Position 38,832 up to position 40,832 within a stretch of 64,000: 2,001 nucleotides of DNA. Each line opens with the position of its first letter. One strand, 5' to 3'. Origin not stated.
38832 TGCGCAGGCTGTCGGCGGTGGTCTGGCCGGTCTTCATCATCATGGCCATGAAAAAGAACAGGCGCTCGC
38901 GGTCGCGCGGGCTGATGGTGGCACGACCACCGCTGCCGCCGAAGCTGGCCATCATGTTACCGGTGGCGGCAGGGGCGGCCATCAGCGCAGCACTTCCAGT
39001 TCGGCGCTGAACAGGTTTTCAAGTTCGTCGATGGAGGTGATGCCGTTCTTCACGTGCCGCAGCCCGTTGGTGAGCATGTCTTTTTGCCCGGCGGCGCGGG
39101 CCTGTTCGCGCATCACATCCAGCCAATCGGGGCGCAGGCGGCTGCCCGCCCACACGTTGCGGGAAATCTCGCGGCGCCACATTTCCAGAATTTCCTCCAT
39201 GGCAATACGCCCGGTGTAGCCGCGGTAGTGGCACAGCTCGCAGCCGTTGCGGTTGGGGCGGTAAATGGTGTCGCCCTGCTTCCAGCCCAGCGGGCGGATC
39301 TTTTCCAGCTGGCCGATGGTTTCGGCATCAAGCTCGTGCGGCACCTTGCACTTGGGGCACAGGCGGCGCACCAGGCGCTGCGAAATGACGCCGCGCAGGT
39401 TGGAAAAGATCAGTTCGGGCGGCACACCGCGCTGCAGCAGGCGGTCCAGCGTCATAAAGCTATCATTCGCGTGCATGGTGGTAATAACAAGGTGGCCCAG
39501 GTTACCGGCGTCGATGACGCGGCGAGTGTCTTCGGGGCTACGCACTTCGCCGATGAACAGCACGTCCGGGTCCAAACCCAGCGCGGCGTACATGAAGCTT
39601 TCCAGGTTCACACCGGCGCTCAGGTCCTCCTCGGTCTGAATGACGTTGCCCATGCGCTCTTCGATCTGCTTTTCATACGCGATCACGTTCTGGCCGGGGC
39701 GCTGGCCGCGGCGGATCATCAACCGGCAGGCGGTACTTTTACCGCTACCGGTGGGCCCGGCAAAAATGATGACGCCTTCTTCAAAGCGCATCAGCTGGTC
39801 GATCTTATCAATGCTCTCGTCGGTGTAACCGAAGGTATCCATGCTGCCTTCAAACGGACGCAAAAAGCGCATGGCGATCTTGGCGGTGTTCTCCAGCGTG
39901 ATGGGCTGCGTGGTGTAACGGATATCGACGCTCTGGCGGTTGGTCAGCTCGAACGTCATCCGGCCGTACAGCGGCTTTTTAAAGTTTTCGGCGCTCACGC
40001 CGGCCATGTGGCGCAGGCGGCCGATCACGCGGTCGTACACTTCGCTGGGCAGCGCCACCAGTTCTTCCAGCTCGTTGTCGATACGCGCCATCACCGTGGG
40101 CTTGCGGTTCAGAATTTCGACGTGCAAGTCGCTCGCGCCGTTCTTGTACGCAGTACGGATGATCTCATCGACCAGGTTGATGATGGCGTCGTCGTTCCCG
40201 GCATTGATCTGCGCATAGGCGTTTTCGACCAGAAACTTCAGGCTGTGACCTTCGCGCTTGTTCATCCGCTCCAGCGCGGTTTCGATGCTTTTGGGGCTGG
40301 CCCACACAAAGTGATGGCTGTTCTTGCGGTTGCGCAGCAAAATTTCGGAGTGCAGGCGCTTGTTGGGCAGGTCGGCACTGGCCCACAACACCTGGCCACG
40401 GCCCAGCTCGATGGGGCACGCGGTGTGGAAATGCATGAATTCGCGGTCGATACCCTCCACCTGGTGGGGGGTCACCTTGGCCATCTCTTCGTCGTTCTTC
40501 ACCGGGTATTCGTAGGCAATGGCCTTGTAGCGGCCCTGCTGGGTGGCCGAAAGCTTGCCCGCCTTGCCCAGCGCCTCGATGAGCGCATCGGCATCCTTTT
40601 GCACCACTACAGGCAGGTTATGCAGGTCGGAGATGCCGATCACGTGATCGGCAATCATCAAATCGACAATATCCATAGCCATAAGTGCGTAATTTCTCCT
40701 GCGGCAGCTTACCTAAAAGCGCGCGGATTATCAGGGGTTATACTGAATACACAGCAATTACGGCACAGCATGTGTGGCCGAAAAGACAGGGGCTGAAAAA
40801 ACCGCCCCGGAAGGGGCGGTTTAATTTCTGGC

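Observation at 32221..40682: Compact, secretin-less type IV filament / T2SS-like operon with divergent non-ATPase parts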

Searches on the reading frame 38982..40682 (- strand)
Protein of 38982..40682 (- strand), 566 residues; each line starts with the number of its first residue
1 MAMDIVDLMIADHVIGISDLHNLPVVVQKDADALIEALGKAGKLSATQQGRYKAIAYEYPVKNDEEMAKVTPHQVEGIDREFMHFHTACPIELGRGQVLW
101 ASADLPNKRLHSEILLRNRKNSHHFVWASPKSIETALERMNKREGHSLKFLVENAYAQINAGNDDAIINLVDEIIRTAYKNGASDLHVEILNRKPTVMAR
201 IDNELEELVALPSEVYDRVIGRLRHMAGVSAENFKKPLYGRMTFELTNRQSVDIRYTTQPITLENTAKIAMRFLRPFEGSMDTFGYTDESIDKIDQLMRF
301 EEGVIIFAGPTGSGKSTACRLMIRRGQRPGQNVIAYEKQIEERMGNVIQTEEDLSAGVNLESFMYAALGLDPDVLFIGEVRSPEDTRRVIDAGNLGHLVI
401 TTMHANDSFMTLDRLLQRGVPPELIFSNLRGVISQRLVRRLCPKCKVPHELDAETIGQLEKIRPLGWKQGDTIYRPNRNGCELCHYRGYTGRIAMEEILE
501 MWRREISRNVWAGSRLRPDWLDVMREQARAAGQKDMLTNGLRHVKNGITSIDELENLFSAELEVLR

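Call 4: search_protein_families(library=pfam, proteins=[window:38982-40682:-], max_evalue=0.1)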
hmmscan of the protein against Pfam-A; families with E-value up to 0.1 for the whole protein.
window:38982-40682:- (566 aa): 9 families
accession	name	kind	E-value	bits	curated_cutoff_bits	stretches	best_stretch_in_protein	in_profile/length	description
PF00437.27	T2SSE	-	1.5e-68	231.6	24.9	1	163-554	4-368/370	Type II/IV secretion system protein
PF05157.20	MshEN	-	0.00056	20.3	23.1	1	70-145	13-88/90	MshEN domain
PF13401.12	AAA_22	-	0.00071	20.3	27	1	300-328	3-31/130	AAA domain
PF13238.12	AAA_18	-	0.0054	17.6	29.4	1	305-347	1-44/128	AAA domain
PF13555.12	AAA_29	-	0.039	14.1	27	1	296-317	15-37/61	P-loop containing region of AAA domain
PF20720.3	nSTAND3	-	0.047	13.8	27.2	0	301-342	16-56/155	Novel STAND NTPase 3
PF13476.12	AAA_23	-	0.048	14.7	27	1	298-317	15-34/201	AAA domain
PF01637.24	ATPase_2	-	0.071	13.3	33.2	0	289-350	6-68/225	ATPase domain predominantly from Archaea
PF00005.33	ABC_tran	-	0.074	14.1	25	0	304-342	13-51/137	ABC transporter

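Call 5: search_protein_families(library=ncbifam, proteins=[window:38982-40682:-], max_evalue=0.1)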
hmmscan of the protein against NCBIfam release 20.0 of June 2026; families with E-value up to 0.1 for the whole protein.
window:38982-40682:- (566 aa): 21 families
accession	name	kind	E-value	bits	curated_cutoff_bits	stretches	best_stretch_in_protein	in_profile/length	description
TIGR02533.1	type_II_gspE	equivalog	1.6e-71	241.5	630.25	1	132-554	72-482/486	type II secretion system ATPase GspE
TIGR02538.1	type_IV_pilB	equivalog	1.8e-69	234.8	675.65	1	6-556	3-560/564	type IV-A pilus assembly ATPase PilB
NF053534.1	T4PilAsmATPsTfpB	equivalog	1.1e-67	228.8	850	1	131-554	164-578/584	type IV pilus assembly ATPase TfpB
NF007755.0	PRK10436.1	equivalog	1.4e-62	211.9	617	1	96-558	27-459/465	type II secretion system protein GspE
NF041000.1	ATPase_ComGA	equivalog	2.8e-46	157.7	300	1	173-439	2-266/267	competence type IV pilus ATPase ComGA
TIGR01420.1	pilT_fam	subfamily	2.4e-25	89.5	319.1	1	171-441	2-271/343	PilT/PilU family type 4a pilus ATPase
TIGR02525.1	plasmid_TraJ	equivalog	7.7e-13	48.1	368.3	1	248-424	98-277/372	plasmid transfer ATPase TraJ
TIGR02782.1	TrbB_P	equivalog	7.3e-11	41.9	304.55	1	287-417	122-254/303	P-type conjugative transfer ATPase TrbB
TIGR02788.1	VirB11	equivalog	2.6e-08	33.3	249.95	1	304-416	146-263/308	P-type DNA transfer ATPase VirB11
NF010469.0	PRK13894.1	subfamily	2.7e-08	33.5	508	1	287-415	135-264/320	conjugal transfer ATPase TrbB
TIGR02524.1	dot_icm_DotB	equivalog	7.3e-08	32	463.3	1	297-418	129-259/358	Dot/Icm type IV secretion system ATPase DotB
TIGR03819.1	heli_sec_ATPase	hypoth_equivalog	7.5e-06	25.4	373.15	1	265-408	138-290/340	TadA family conjugal transfer-associated ATPase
NF010407.0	PRK13833.1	subfamily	1.9e-05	24.3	499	1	305-417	147-261/323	conjugal transfer protein TrbB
NF058587.1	archaellum_moto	equivalog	6.5e-05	21.9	550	1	350-417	330-395/527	archaellum flagellar ATPase motor FlaI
TIGR01313.1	therm_gnt_kin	subfamily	0.00099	18.9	113.75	1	115-166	88-139/164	gluconokinase, GntK/IdnK-type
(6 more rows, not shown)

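Call 9: find_related_loci(query=window:38982-40682:-, collection=genome_contigs, flank=10000)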
Query window:38982-40682:- (566 aa) in genome_contigs; peptide patterns used: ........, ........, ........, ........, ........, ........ (x = any residue, [..] = any of these).
116 stretches matched a pattern; 31 encode a relative of the query (tblastn E <= 1e-3); 29 distinct loci.
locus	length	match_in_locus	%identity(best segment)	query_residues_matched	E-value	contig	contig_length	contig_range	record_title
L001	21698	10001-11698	93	1-566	0e+0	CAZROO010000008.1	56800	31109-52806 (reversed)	MAG TPA_asm: uncultured Pseudomonadales bacterium isolate SRP263991_co5_643 genome assembly, contig: NODE_1235_length_56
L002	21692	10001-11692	86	2-565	0e+0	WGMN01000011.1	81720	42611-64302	MAG: Proteobacteria bacterium isolate RI_491 c_000000186399, whole genome shotgun sequence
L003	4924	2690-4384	86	2-566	0e+0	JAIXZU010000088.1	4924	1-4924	MAG: Alphaproteobacteria bacterium isolate D8_MAG_00060 pond_D8_MAG_00060_000000000034, whole genome shotgun sequence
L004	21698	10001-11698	85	1-566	0e+0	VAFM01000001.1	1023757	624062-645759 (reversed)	MAG: Blastochloris viridis isolate S2_018_000_R2_106 S2_018_000_R2_scaffold_1, whole genome shotgun sequence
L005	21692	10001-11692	85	3-566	0e+0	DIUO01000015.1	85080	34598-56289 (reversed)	MAG TPA_asm: Proteobacteria bacterium UBA6156 UBA6156_contig_10674, whole genome shotgun sequence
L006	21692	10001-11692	84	3-566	0e+0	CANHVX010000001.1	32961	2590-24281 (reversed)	MAG: Pseudomonadaceae bacterium isolate RE-27jun17-29 genome assembly, contig: RE-27jun17-C685, whole genome shotgun seq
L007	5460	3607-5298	84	3-566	0e+0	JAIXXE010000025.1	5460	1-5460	MAG: Alphaproteobacteria bacterium isolate D4_MAG_00043 pond_D4_MAG_00043_000000000075, whole genome shotgun sequence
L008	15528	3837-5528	85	3-566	0e+0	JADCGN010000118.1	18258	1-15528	MAG: Alphaproteobacteria bacterium isolate M179S2SP2A29QC M179S2_118, whole genome shotgun sequence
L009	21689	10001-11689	84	3-565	0e+0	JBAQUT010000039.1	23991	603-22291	MAG: Alphaproteobacteria bacterium isolate MFD03283_ilm_asm_bin39 k127_8188, whole genome shotgun sequence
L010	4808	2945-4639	83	2-566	0e+0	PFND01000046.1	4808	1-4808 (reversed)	MAG: Alphaproteobacteria bacterium CG_4_10_14_0_8_um_filter_53_9 CG_4_10_14_0.8_um_filter_scaffold_13986_c, whole genome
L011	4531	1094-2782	80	3-565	0e+0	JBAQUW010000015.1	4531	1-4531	MAG: Alphaproteobacteria bacterium isolate MFD03283_ilm_asm_bin13 k127_123285, whole genome shotgun sequence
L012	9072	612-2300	79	3-565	0e+0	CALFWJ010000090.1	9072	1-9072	MAG: uncultured Alphaproteobacteria bacterium isolate H2_Bin_Bin_21 genome assembly, contig: c_000001082995, whole genom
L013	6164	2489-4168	78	4-563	0e+0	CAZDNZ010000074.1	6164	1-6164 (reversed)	MAG TPA_asm: uncultured Pseudomonadales bacterium isolate SRP141376_co5_134 genome assembly, contig: NODE_30012_length_6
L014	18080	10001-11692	80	3-566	0e+0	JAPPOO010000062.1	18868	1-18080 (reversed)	MAG: Alphaproteobacteria bacterium isolate SB9153_S2_bin_2 NODE_537_length_18868_cov_21.0542, whole genome shotgun seque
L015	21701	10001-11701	75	1-566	0e+0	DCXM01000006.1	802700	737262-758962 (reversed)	MAG TPA_asm: Proteobacteria bacterium UBA2136 UBA2136_contig_480, whole genome shotgun sequence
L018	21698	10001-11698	75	2-566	0e+0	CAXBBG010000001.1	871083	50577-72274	MAG TPA_asm: uncultured Magnetococcales bacterium isolate ERR2762135_binner123_Refined_42 genome assembly, contig: ERZ34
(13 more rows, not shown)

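Call 36: search_solved_structures(query=window:38982-40682:-, max_evalue=1e-10)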
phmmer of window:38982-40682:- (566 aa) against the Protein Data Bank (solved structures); distinct sequences matched with E-value up to 1e-10: 22.
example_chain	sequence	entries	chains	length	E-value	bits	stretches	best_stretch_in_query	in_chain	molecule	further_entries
3jc8_Ba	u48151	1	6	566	7e-52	180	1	6-554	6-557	Type IV-A pilus assembly ATPase PilB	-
1p9r_A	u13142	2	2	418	9.1e-52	179.6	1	162-554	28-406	General secretion pathway protein E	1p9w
4ksr_A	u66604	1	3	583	1.8e-51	178.6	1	162-555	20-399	Type II secretion system protein E, Hemolysin-coregulated protein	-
4kss_A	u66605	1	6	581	1.9e-51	178.5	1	162-555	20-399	Type II secretion system protein E, hemolysin-coregulated protein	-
5oiu_A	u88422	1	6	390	1.2e-50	176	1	166-554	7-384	Type IV pilus assembly protein PilF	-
6ejf_A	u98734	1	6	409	1.6e-50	175.5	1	169-554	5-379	Type IV pilus assembly protein PilF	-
5it5_F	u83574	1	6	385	2.1e-50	175.1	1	169-554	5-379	ATP binding motif-containing protein PilF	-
4pht_A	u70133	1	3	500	3.1e-50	174.6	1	163-554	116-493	General secretory pathway protein E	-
6f8l_G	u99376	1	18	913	5.1e-50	173.8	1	164-554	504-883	Type IV pilus assembly protein PilF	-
5tsg_B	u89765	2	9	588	7.4e-49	170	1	161-555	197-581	Type IV pilus biogenesis ATPase PilB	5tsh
6olj_C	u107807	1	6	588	2.5e-48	168.3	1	161-555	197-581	Type IV pilus biogenesis ATPase PilB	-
5zfr_A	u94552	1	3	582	1.9e-46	162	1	160-555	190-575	Type IV pilus biogenesis ATPase PilB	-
8dze_A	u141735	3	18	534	9.1e-23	83.9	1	182-515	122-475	BfpD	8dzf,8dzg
2ewv_A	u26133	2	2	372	7e-17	64.5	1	173-442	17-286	twitching motility protein PilT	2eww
2gsz_A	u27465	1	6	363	7.2e-17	64.4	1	173-442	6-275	twitching motility protein PilT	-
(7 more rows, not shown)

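Call 73: search_dna_similar(query=window:38982-40682:-, collection=plasmids, mode=protein, max_rows=25)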
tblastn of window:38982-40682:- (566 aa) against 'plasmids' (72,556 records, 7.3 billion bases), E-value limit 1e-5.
Records with a match: 4247; places in all: 6430; records where one place covers at least 80% of the query: 52.
Best place of each record, by identity: <60% 4247.
By first word of the organism name: Escherichia 2225; Salmonella 525; Pseudomonas 224; Shigella 143; Vibrio 128; Klebsiella 124; Ralstonia 121; Serratia 98; Burkholderia 80; Enterobacter 56; and 159 more.
By predicted mobility (MOB-suite, as given by PLSDB): conjugative 2746; non-mobilizable 960; mobilizable 541.
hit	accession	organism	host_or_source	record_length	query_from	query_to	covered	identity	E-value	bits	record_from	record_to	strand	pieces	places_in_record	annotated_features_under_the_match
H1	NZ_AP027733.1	Frondihabitans sucicola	cell culture,Sap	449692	4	562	99%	26.1%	1e-38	229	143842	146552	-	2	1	GspE/PulE family protein | PilT/PilU family type 4a pilus ATPase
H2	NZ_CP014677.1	Kozakia baliensis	palm brown sugar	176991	44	561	92%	27.3%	9e-41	166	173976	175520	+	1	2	ATPase, T2SS/T4P/T4SS family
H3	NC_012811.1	Methylorubrum extorquens AM1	-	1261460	26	558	94%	26.5%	8e-43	172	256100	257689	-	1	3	none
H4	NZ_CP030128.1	Indioceanicola profundi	sediment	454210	76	554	85%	29.2%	1e-45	181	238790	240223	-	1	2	ATPase, T2SS/T4P/T4SS family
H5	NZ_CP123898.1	Methylomonas sp. UP202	pure culture,canal sediment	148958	36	554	92%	26.8%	1e-36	153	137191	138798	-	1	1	GspE/PulE family protein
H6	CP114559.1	Candidatus Manganitrophus sp.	activated carbon metagenome,metagenomic ...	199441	16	554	95%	25.5%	1e-40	165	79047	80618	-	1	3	ATPase, T2SS/T4P/T4SS family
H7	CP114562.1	Candidatus Manganitrophus sp.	activated carbon metagenome,metagenomic ...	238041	16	554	95%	25.5%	1e-40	165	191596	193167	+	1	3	ATPase, T2SS/T4P/T4SS family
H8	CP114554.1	Candidatus Manganitrophus sp.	activated carbon metagenome,metagenomic ...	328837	16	554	95%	25.5%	1e-40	165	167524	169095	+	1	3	ATPase, T2SS/T4P/T4SS family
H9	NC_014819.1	Asticcacaulis excentricus CB 48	pond water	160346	4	554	97%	24.8%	1e-40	166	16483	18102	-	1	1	GspE/PulE family protein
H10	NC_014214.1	Allomeiothermus silvanus DSM 9946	hot spring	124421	96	554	81%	28.8%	3e-45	179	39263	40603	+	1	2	GspE/PulE family protein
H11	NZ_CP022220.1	Bradyrhizobium guangxiense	peanut,cell culture,roots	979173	75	554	85%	27.4%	3e-42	170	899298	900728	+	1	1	ATPase, T2SS/T4P/T4SS family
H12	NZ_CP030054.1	Bradyrhizobium guangzhouense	Arachis hypogaea,Microbe,nodule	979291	75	554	85%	27.4%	3e-42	170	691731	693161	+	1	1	ATPase, T2SS/T4P/T4SS family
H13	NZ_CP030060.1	Bradyrhizobium sp. CCBAU 53351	Arachis hypogaea,Microbe,nodule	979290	75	554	85%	27.4%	3e-42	170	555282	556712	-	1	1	ATPase, T2SS/T4P/T4SS family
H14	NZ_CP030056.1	Bradyrhizobium sp. CCBAU 53340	Arachis hypogaea,Microbe,nodule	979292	75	554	85%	27.4%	3e-42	170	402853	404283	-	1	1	ATPase, T2SS/T4P/T4SS family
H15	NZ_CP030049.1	Bradyrhizobium sp. CCBAU 53338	Arachis hypogaea,Microbe,nodule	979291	75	554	85%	27.4%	3e-42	170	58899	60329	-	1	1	ATPase, T2SS/T4P/T4SS family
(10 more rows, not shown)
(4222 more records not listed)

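Call 85: search_protein_families(library=pfam, proteins=[L018:879-2582:-, L018:3737-4579:+, L018:4583-5653:+, L018:5631-6851:-, L018:6855-7481:-, L018:7583-8377:-, L018:8511-9029:+, L018:9218-9796:+, L018:18457-19152:-, L018:19440-20267:-], max_evalue=0.01)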
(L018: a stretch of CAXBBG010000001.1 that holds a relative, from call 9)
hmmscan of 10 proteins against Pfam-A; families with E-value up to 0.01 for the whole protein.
L018:879-2582:- (567 aa): 2 families
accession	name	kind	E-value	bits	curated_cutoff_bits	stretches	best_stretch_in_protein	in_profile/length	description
PF02096.25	60KD_IMP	-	1.7e-61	207.4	35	1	376-553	2-163/163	60Kd inner membrane protein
PF14849.12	YidC_periplas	-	4.2e-52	178.2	24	1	84-363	1-282/283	YidC periplasmic domain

L018:3737-4579:+ (280 aa): 1 family
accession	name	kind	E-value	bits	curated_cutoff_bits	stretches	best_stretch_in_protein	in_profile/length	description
PF04784.19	DUF547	-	2.4e-21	76.5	27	1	80-186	5-124/125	Protein of unknown function, DUF547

L018:4583-5653:+ (356 aa): 1 family
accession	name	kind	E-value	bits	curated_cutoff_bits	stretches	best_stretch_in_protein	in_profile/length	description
PF10343.14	Q_salvage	-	7.1e-86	288.7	25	1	85-356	2-285/285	Queuosine salvage protein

L018:5631-6851:- (406 aa): 0 families

L018:6855-7481:- (208 aa): 0 families

L018:7583-8377:- (264 aa): 3 families
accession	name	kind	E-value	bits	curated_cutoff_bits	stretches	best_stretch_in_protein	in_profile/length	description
PF05099.18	TerB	-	1.1e-13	52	24.4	1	57-166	5-116/118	Tellurite resistance protein TerB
PF00226.36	DnaJ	-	6.4e-10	39.4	27.8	1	205-262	5-55/63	DnaJ domain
PF04282.18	DUF438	-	0.00021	21.6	25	0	86-134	11-56/67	Family of unknown function (DUF438)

L018:8511-9029:+ (172 aa): 1 family
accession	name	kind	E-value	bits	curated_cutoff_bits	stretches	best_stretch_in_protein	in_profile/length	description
PF00034.26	Cytochrom_C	-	3.4e-09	38.4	21.3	1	73-170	2-88/90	Cytochrome c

L018:9218-9796:+ (192 aa): 0 families

L018:18457-19152:- (231 aa): 5 families
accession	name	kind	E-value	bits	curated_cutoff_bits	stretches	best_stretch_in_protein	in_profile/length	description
PF00392.27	GntR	-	4.5e-19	68.3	27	1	22-81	5-64/64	Bacterial regulatory proteins, gntR family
PF07729.17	FCD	-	1.6e-09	38.7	24.3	1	108-222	3-123/125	FCD domain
PF13545.12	HTH_Crp_2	-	0.00066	20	27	1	42-90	23-68/70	Crp-like helix-turn-helix domain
PF19187.6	HTH_PafC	-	0.004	17.4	32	1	44-77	21-54/115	PafC helix-turn-helix domain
PF02082.26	Rrf2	-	0.0047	17.5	30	0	29-83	12-65/132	Iron-dependent Transcriptional regulator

L018:19440-20267:- (275 aa): 2 families
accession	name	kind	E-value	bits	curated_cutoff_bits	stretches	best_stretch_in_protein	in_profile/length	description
PF14748.11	P5CR_dimer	-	4.4e-32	110.9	25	1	167-270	1-102/105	Pyrroline-5-carboxylate reductase dimerisation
PF03807.23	F420_oxidored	-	8.1e-10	39.6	21.6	1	10-103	2-94/94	NADP oxidoreductase coenzyme F420-dependent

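Call 94: find_encoding_contigs(protein=window:38982-40682:-, flank=2000, max_places=4)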
Protein window:38982-40682:- (566 aa): 2 contigs read that carry it; 1 place shown.
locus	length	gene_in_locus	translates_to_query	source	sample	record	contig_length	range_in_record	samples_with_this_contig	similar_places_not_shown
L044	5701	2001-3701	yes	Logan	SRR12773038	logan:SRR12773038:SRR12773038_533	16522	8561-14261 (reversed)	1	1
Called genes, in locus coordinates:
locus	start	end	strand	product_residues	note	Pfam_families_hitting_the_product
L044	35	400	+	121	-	-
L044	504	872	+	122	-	-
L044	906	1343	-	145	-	-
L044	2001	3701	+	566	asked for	PF00437:T2SSE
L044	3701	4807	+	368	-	PF00482:T2SSF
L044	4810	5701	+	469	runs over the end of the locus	-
